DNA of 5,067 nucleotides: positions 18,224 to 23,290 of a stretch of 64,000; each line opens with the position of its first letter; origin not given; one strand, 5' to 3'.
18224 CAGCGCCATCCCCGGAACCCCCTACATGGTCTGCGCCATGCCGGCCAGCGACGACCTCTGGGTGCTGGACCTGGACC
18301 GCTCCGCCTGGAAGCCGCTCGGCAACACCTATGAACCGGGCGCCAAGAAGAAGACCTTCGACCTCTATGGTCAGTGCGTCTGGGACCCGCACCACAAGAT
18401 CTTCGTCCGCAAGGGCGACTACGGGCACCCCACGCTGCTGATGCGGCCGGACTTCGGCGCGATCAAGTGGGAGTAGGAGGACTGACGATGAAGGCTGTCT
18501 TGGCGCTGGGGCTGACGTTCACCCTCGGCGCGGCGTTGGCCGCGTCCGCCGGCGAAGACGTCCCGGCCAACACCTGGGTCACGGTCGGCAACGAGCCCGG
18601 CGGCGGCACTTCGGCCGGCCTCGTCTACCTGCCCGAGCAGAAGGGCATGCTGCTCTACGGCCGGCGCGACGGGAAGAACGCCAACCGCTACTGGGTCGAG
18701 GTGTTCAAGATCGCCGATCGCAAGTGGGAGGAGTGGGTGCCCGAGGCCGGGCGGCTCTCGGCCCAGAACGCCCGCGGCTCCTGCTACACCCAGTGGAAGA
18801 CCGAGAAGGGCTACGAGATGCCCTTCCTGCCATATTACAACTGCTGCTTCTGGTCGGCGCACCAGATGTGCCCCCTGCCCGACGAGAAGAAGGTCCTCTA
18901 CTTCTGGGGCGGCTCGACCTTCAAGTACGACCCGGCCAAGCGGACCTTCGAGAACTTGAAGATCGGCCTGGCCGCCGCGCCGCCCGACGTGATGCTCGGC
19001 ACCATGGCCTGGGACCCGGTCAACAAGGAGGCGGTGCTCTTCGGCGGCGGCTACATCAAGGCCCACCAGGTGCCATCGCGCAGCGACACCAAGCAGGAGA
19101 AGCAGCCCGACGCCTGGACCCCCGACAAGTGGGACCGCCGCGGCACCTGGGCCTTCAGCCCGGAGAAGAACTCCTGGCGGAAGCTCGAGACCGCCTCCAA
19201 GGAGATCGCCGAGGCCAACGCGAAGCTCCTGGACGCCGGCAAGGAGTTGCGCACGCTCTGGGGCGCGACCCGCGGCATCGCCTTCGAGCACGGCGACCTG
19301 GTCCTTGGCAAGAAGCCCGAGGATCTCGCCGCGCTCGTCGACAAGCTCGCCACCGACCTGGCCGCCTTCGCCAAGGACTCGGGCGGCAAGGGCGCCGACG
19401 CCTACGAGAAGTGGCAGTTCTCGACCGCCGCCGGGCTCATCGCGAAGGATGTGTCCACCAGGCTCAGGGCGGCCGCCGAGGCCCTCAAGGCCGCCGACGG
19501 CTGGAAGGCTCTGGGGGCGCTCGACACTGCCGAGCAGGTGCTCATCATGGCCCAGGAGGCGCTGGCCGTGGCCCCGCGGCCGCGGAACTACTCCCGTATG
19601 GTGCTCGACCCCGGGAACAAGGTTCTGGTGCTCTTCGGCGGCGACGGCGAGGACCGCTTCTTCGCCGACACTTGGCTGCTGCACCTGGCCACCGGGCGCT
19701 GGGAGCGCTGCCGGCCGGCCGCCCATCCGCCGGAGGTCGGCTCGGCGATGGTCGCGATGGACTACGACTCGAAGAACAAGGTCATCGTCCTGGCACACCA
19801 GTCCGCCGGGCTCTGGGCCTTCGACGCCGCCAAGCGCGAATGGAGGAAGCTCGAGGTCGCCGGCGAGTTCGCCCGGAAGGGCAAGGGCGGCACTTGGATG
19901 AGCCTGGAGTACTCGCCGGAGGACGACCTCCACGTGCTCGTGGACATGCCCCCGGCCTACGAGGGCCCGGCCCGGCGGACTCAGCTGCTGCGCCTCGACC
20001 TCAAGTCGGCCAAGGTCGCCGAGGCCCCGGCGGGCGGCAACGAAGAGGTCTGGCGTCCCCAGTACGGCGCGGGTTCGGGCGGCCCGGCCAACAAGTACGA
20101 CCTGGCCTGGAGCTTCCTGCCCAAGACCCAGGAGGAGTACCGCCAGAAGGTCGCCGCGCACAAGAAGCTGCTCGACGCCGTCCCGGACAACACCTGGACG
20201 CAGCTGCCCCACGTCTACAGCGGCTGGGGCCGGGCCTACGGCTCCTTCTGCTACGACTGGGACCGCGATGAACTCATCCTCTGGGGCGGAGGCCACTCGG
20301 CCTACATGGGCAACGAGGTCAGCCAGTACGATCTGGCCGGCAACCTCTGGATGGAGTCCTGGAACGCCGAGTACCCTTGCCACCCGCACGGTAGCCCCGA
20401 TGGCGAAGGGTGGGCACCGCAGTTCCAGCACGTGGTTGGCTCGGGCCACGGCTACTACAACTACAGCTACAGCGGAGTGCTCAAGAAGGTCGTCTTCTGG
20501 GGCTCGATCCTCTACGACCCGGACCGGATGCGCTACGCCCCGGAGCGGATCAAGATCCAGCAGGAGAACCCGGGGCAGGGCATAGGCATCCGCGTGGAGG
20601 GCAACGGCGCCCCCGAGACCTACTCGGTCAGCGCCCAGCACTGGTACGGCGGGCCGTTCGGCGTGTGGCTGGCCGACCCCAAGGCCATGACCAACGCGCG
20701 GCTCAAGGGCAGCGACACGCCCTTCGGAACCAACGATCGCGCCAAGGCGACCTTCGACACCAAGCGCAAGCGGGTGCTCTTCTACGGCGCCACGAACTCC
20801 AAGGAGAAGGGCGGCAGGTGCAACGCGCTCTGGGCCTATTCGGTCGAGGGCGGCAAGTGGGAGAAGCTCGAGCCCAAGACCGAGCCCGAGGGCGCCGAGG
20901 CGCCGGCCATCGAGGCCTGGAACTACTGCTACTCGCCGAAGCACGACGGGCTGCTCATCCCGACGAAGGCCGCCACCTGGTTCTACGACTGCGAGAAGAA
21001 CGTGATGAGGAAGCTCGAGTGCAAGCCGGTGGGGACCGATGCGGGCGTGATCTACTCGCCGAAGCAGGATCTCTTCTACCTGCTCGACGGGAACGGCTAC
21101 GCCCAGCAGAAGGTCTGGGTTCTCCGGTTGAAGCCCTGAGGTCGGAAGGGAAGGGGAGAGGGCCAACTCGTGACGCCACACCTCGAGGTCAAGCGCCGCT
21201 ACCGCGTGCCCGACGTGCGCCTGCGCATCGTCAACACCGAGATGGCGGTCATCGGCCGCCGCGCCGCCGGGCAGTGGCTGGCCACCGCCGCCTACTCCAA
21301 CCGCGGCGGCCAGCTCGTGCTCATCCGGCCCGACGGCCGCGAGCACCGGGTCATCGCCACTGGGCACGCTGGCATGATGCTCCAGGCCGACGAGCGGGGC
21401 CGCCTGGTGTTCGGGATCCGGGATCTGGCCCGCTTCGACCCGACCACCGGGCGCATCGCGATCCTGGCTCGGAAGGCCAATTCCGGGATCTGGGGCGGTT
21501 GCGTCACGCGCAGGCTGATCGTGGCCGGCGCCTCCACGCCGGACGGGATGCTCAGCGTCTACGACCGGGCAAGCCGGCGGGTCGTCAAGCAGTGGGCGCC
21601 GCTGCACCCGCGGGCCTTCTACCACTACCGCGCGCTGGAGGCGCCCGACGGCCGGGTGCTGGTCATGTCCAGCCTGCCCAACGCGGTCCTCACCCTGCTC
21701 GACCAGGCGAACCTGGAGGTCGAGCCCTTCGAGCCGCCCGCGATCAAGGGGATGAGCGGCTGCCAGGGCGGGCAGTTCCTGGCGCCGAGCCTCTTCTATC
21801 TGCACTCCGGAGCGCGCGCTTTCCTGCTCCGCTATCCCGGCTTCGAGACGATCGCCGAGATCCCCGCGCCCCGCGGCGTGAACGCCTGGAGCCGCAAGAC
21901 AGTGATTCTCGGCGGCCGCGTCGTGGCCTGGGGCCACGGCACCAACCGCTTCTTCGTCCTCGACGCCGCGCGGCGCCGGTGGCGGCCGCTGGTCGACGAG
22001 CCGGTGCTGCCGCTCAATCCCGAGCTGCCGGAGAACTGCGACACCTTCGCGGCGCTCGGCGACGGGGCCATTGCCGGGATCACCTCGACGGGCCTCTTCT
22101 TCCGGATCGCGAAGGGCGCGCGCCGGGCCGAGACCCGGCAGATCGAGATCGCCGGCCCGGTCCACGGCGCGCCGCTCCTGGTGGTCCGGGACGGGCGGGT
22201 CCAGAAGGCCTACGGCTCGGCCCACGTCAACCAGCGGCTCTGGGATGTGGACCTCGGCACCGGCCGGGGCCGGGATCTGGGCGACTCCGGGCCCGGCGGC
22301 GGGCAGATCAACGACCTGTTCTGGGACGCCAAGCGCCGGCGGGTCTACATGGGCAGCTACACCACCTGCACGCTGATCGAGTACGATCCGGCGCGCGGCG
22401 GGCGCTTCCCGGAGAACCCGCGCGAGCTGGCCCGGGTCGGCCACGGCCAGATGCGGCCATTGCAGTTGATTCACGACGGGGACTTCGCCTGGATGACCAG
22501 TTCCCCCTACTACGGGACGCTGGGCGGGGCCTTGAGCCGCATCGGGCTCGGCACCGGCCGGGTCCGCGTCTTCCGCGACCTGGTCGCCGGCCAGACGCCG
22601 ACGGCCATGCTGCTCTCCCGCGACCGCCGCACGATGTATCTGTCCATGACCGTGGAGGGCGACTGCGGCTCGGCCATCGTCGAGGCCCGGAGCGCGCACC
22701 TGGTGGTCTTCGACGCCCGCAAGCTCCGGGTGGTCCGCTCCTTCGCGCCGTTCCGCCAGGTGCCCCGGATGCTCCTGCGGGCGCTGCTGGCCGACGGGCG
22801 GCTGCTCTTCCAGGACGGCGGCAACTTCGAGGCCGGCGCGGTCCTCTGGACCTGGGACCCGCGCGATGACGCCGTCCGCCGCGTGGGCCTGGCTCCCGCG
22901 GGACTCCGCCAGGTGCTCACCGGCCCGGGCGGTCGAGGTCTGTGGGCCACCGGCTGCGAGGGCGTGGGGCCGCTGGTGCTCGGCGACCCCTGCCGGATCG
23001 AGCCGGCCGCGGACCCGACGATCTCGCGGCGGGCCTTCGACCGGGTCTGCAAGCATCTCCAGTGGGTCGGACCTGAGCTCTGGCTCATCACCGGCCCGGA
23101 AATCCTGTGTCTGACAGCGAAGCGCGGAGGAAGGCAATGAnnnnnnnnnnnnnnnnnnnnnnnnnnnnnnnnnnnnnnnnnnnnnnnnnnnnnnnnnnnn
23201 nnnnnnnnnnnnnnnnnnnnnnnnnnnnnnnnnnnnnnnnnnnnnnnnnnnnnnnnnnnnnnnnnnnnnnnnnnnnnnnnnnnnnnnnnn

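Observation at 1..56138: A ~56-kb glycan-processing super-locus dominated by two expanded secreted beta-propeller families of unknown function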

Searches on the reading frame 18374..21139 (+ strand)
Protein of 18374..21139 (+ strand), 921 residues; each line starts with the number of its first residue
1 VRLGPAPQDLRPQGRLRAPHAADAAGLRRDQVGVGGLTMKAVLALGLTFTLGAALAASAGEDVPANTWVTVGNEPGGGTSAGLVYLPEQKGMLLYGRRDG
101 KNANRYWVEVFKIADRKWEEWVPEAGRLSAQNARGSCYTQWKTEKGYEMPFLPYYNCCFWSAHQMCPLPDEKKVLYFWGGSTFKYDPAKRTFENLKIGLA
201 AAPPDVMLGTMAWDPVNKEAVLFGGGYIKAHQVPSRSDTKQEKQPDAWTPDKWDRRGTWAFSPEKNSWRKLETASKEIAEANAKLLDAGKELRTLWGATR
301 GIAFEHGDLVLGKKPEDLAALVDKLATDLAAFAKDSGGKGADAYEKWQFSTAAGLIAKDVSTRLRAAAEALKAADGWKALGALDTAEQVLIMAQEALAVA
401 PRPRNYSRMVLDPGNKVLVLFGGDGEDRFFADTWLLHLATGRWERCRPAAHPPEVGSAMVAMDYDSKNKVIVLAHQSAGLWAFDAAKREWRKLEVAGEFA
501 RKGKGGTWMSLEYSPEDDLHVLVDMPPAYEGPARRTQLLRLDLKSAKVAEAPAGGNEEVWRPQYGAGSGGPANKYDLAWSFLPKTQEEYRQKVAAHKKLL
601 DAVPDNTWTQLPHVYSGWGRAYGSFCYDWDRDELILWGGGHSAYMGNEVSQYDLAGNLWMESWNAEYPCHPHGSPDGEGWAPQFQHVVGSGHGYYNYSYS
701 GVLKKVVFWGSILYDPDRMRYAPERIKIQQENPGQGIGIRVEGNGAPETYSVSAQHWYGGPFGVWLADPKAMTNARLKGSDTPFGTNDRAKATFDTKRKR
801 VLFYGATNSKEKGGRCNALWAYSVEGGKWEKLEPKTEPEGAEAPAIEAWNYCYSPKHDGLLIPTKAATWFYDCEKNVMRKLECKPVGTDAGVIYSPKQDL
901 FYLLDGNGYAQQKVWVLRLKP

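Call 4: search_protein_families(library=pfam, proteins=[window:18374-21139:+], max_evalue=0.01)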
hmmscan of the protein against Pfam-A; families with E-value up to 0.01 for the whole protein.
window:18374-21139:+ (921 aa): 7 families
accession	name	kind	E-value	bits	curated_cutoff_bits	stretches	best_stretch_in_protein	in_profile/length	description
PF24681.1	Kelch_KLHDC2_KLHL20_DRC7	-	9.5e-20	71.3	50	1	400-498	100-199/221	KLHDC2/KLHL20/DRC7 Kelch-repeats domain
PF13418.12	Kelch_4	-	1.4e-17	63.8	21.6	1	403-452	1-48/49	Galactose oxidase, central domain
PF13415.12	Kelch_3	-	3.6e-10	40.2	22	0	416-459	2-45/48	Galactose oxidase, central domain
PF24981.1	Beta-prop_ATRN-LZTR1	-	3.6e-09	36.7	50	0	414-499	48-144/289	Attractin/LZTR1 beta-propeller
PF13964.12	Kelch_6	-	1.5e-07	31.6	25.3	1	404-452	2-49/50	Kelch motif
PF01344.31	Kelch_1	-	2e-05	24.4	20.1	0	814-834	24-44/46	Kelch motif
PF07646.21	Kelch_2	-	0.0001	22.5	21.3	0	412-446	8-44/48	Kelch motif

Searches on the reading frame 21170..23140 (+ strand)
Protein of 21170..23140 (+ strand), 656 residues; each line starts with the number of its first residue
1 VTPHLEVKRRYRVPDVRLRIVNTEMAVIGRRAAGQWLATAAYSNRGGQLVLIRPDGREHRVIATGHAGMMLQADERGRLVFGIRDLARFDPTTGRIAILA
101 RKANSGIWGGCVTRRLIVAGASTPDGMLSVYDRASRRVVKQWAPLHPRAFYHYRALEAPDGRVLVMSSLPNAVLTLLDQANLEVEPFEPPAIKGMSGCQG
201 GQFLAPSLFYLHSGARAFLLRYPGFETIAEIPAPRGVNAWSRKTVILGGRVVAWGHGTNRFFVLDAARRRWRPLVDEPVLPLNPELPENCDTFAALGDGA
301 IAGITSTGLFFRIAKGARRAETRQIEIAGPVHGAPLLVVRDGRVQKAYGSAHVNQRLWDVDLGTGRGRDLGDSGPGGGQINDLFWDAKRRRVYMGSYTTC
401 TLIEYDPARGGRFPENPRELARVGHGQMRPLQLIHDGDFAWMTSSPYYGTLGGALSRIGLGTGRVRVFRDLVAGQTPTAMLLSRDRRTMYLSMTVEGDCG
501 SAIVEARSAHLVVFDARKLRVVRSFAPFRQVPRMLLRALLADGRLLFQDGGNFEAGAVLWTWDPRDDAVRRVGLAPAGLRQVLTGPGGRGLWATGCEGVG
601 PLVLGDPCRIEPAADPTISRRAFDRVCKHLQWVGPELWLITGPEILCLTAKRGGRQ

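Call 4: search_protein_families(library=pfam, proteins=[window:21170-23140:+], max_evalue=0.01)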
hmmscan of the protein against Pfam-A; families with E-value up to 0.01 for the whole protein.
window:21170-23140:+ (656 aa): 0 families

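Call 12: search_solved_structures(query=window:21170-23140:+, max_evalue=1)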
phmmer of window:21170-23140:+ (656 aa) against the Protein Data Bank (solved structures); distinct sequences matched with E-value up to 1: 3.
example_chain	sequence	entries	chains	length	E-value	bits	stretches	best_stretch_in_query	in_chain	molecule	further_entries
4ev0_A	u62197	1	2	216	0.17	13.3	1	447-527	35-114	Transcription regulator, Crp family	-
9jst_A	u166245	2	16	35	0.72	11.2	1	439-466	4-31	M-alpha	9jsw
9jsu_A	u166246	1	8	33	0.83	11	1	439-466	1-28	M-alpha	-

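Call 26: search_protein_families(library=ncbifam, proteins=[window:21170-23140:+], max_evalue=0.1)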
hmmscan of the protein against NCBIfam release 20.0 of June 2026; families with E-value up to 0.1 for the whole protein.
window:21170-23140:+ (656 aa): 0 families

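Call 52: search_protein_families(library=pfam, proteins=[window:21170-23140:+], max_evalue=10)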
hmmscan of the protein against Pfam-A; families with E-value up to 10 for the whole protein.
window:21170-23140:+ (656 aa): 1 family
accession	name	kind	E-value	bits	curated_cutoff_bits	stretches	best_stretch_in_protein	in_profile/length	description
PF08450.18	SGL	-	0.042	13.9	26.3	0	450-496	114-155/246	SMP-30/Gluconolactonase/LRE-like region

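Call 94: search_protein_families(library=pfam, proteins=[window:21170-23140:+], max_evalue=1)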
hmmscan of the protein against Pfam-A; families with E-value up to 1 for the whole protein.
window:21170-23140:+ (656 aa): 1 family
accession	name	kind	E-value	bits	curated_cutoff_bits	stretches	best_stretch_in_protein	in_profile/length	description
PF08450.18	SGL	-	0.042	13.9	26.3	0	450-496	114-155/246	SMP-30/Gluconolactonase/LRE-like region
